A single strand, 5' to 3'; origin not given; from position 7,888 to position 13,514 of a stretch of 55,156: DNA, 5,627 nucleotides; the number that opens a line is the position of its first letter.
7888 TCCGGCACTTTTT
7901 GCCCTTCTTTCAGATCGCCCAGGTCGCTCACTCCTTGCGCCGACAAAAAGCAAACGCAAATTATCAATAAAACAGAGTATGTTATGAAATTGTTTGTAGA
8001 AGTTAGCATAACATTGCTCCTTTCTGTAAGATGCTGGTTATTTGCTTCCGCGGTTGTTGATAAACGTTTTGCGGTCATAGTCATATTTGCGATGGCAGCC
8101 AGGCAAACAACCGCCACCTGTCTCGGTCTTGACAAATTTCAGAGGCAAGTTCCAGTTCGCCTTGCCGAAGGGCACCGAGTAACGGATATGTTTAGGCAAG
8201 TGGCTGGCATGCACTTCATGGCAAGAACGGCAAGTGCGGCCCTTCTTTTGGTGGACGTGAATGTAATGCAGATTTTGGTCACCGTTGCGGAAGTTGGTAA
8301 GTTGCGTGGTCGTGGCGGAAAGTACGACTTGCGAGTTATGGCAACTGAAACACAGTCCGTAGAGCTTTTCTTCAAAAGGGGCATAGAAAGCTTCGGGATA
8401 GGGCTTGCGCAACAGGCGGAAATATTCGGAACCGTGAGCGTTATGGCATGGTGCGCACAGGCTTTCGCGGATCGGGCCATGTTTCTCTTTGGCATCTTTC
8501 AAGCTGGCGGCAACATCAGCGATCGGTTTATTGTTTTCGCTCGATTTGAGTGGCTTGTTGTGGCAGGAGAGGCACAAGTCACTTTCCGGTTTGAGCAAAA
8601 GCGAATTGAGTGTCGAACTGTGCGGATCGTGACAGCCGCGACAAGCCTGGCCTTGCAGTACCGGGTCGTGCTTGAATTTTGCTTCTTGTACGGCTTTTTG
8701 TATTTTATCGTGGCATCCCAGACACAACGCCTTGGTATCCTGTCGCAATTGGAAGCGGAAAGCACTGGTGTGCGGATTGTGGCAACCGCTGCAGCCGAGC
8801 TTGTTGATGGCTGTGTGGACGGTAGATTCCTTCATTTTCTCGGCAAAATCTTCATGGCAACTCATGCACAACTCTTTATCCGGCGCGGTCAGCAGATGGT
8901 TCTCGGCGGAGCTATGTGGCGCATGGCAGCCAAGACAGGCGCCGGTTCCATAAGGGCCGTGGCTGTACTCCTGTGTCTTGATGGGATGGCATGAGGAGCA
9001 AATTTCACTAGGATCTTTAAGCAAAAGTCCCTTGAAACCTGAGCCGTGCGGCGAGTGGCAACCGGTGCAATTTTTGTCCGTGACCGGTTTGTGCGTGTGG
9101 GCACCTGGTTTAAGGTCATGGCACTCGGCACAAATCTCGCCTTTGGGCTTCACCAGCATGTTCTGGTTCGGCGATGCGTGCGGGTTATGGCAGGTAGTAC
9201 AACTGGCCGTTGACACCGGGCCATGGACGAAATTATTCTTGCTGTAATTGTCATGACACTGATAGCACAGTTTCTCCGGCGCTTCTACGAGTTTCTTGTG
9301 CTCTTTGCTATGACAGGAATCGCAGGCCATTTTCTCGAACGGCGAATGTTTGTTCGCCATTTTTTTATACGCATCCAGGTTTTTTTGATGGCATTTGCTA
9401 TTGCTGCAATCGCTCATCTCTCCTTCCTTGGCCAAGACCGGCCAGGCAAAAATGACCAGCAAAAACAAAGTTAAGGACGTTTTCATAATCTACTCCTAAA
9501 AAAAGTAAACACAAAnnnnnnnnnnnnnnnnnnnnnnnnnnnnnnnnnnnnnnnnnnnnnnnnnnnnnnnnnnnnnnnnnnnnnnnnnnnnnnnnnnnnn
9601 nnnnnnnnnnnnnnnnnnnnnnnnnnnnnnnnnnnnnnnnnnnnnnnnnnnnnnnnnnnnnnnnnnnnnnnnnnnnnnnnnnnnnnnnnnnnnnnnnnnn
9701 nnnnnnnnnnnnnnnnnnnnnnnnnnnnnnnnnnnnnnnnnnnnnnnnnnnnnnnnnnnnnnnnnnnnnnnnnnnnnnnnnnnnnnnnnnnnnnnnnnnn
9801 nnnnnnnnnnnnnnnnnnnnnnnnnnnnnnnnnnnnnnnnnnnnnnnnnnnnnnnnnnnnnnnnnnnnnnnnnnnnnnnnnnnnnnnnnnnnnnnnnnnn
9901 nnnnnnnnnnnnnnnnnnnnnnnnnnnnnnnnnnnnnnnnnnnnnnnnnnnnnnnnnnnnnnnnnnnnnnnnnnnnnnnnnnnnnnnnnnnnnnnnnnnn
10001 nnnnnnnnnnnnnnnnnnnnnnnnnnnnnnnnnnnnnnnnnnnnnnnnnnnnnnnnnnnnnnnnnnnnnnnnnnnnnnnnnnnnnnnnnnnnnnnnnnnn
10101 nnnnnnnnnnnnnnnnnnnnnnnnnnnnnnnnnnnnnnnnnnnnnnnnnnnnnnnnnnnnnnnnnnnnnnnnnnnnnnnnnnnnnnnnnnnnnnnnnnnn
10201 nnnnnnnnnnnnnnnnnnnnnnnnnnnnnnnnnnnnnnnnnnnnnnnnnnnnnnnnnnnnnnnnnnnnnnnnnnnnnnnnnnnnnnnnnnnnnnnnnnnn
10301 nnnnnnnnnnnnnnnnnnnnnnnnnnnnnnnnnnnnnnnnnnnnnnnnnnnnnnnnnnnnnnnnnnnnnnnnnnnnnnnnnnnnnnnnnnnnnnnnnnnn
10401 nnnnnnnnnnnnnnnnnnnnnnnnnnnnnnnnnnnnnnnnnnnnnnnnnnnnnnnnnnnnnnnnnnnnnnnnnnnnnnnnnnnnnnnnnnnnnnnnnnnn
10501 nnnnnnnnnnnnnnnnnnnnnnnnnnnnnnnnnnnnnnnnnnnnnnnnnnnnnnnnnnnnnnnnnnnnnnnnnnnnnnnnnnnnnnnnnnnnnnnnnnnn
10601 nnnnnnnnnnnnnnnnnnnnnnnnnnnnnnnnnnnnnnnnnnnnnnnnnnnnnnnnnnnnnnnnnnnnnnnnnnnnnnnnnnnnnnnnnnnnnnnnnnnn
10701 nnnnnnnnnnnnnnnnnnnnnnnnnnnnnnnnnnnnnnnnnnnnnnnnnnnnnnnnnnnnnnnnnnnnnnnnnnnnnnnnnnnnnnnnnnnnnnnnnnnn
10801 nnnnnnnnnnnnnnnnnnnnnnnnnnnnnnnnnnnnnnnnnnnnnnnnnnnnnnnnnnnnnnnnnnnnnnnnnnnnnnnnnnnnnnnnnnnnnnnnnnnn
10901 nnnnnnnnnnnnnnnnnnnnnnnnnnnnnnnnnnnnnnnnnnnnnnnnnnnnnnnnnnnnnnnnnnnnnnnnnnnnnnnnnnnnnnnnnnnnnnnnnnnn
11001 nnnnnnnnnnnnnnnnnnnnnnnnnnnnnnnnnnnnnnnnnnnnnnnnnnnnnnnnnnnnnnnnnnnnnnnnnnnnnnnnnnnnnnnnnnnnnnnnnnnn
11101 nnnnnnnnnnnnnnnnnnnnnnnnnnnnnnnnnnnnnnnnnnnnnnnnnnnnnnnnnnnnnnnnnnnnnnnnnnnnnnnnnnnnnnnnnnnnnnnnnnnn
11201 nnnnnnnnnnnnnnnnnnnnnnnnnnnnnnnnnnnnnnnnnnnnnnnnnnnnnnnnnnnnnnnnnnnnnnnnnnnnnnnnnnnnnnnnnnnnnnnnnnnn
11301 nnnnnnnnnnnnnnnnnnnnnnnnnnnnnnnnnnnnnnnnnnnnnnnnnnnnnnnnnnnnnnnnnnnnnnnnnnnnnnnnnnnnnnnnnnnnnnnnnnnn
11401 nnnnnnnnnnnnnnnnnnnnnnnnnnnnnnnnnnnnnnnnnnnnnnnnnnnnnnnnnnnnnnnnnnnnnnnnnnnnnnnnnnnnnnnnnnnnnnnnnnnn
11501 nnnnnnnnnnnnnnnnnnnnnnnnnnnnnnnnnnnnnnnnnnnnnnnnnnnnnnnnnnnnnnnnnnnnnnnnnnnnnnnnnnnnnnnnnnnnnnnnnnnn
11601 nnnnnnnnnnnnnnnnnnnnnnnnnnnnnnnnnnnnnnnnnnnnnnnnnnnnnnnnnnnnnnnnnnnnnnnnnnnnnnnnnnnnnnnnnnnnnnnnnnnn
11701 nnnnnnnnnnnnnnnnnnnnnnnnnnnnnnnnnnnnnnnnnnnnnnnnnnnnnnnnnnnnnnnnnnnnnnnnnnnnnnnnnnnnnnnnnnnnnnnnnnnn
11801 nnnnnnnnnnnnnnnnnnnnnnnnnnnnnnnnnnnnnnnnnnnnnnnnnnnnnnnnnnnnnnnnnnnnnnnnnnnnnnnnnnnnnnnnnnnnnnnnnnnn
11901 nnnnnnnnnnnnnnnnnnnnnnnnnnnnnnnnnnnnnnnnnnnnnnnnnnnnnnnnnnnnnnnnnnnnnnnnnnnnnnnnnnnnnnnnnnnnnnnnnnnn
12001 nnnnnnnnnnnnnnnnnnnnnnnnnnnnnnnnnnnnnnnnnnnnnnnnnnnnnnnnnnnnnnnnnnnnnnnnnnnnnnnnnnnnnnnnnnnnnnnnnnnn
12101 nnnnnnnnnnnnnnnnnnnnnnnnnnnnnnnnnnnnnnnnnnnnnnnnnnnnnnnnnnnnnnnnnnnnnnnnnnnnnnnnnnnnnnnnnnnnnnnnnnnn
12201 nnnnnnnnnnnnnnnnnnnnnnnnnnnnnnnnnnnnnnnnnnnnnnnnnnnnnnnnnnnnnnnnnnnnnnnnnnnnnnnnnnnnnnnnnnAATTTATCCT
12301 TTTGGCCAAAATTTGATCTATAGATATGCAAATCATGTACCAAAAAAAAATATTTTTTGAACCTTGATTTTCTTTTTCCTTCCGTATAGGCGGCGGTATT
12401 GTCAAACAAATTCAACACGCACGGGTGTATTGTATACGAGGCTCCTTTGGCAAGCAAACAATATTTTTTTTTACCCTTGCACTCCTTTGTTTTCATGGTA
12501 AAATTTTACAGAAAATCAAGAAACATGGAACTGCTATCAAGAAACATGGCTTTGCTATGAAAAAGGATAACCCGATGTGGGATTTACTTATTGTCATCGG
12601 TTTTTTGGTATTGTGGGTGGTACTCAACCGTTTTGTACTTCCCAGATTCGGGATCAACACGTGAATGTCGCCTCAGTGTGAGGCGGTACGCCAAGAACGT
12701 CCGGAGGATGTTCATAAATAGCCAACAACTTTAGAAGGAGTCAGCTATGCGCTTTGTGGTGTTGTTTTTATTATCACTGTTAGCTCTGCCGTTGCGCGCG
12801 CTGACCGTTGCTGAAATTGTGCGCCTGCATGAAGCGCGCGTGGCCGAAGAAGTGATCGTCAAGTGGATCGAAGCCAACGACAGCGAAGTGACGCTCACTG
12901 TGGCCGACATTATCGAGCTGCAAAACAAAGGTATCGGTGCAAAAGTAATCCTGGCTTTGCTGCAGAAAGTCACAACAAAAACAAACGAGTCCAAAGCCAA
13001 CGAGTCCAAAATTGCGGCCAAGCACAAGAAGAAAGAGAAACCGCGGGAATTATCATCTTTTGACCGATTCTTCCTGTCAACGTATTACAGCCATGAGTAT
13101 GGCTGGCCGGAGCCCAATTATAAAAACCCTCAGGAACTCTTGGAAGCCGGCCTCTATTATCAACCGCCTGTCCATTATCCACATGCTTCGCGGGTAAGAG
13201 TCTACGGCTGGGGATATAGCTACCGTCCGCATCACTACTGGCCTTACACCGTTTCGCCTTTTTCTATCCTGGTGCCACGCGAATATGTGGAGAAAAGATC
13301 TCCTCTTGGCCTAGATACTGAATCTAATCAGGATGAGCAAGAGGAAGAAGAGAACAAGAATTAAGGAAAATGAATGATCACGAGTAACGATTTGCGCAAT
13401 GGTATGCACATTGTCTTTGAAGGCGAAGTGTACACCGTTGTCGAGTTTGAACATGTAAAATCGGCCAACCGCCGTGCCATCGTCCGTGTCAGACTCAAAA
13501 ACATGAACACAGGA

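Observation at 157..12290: Cytochrome-centred cluster: 26 CXXCH motifs in two proteins plus a B12-rSAM enzyme, duplicated redox-dead Trx-TPR proteins and a membrane kinase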

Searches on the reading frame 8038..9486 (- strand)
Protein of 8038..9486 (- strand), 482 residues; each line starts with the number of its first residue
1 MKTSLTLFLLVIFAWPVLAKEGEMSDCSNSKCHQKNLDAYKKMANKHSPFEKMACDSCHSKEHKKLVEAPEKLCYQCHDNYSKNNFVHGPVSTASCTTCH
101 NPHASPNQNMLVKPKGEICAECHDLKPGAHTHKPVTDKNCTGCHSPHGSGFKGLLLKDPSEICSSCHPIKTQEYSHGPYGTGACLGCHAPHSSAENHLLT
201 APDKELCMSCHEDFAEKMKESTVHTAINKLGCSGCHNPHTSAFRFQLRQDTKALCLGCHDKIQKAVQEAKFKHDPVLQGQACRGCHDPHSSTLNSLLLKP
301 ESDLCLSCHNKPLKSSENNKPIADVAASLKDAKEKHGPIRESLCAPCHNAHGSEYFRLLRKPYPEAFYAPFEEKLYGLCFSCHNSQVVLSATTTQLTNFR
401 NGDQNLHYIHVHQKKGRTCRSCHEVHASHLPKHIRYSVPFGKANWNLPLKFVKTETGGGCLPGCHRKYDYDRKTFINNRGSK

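Call 4: search_protein_families(library=pfam, proteins=[window:8038-9486:-], max_evalue=0.01)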
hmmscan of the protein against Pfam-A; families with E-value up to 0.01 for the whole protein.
window:8038-9486:- (482 aa): 6 families
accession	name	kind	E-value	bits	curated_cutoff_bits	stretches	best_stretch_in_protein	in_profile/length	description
PF09699.15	Paired_CXXCH_1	-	5.7e-75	247.2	20.6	7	88-124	1-37/41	Doubled CXXCH motif (Paired_CXXCH_1)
PF14537.11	Cytochrom_c3_2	-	1.7e-16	60.9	25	3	228-310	5-79/79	Cytochrome c3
PF14522.11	Cytochrome_C7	-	1.1e-13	51.2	24.8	2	251-310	12-67/67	Cytochrome c7 and related cytochrome c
PF22113.1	Mtrc-MtrF_II-IV_dom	-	6.1e-10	39.3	30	1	204-352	6-167/176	Outer membrane cytochrome MtrC/MtrF-like, domains II/IV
PF02085.21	Cytochrom_CIII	-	0.00014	22.6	22.9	0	173-259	22-101/101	Class III cytochrome C family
PF22678.1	Cytochrom_c_NrfB-like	-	0.0014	19.5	27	0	250-308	31-89/89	Cytochrome c-type protein NrfB-like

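Call 5: search_protein_families(library=ncbifam, proteins=[window:8038-9486:-], max_evalue=0.01)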
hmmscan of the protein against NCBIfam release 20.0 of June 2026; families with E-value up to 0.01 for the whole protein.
window:8038-9486:- (482 aa): 5 families
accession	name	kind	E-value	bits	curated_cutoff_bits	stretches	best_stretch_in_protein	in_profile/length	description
TIGR01905.1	paired_CXXCH_1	subfamily_domain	4.4e-72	237.7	25.2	7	224-261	1-38/41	doubled CXXCH domain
TIGR03508.1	decahem_SO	subfamily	1.1e-45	156.2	192.2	3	183-320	96-231/258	DmsE family decaheme c-type cytochrome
NF041028.1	decahem_GSU2203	exception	4.1e-41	141.2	325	2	156-355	97-303/317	GSU2203 family decaheme c-type cytochrome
TIGR03507.1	decahem_SO1788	subfamily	4.4e-06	25.4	209.3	1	82-146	235-304/672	OmcA/MtrC family decaheme c-type cytochrome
TIGR01904.2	GSu_C4xC__C2xCH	domain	0.0079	15.9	27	1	25-64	22-61/73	CxxxxCH/CxxCH domain c-type cytochrome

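Call 51: search_solved_structures(query=window:8038-9486:-, max_evalue=0.001)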
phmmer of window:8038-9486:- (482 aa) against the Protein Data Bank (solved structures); distinct sequences matched with E-value up to 0.001: 2.
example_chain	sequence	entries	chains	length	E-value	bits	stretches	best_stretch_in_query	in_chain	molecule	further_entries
6r2q_A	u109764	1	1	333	5.8e-12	49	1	124-311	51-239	Cystathionine beta-synthase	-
28pb_A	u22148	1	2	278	7e-05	25.6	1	169-293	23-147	Cytochrome c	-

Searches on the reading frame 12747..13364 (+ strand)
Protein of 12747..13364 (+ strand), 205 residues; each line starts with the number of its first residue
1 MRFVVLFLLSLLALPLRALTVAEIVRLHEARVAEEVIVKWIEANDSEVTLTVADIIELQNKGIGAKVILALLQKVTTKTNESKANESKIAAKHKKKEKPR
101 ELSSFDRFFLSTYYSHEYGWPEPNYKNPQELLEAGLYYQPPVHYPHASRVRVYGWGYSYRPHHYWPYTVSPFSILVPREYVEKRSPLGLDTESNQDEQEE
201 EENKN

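Call 9: search_protein_families(library=pfam, proteins=[window:12747-13364:+], max_evalue=0.0001)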
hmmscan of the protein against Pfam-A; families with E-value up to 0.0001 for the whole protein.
window:12747-13364:+ (205 aa): 0 families

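Call 23: search_protein_families(library=pfam, proteins=[window:12747-13364:+], max_evalue=0.01)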
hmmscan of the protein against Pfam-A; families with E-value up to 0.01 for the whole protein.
window:12747-13364:+ (205 aa): 1 family
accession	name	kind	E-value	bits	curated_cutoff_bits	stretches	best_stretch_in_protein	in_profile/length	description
PF01929.23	Ribosomal_L14e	-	0.0045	17.9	30.5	1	72-109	29-66/75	Ribosomal protein L14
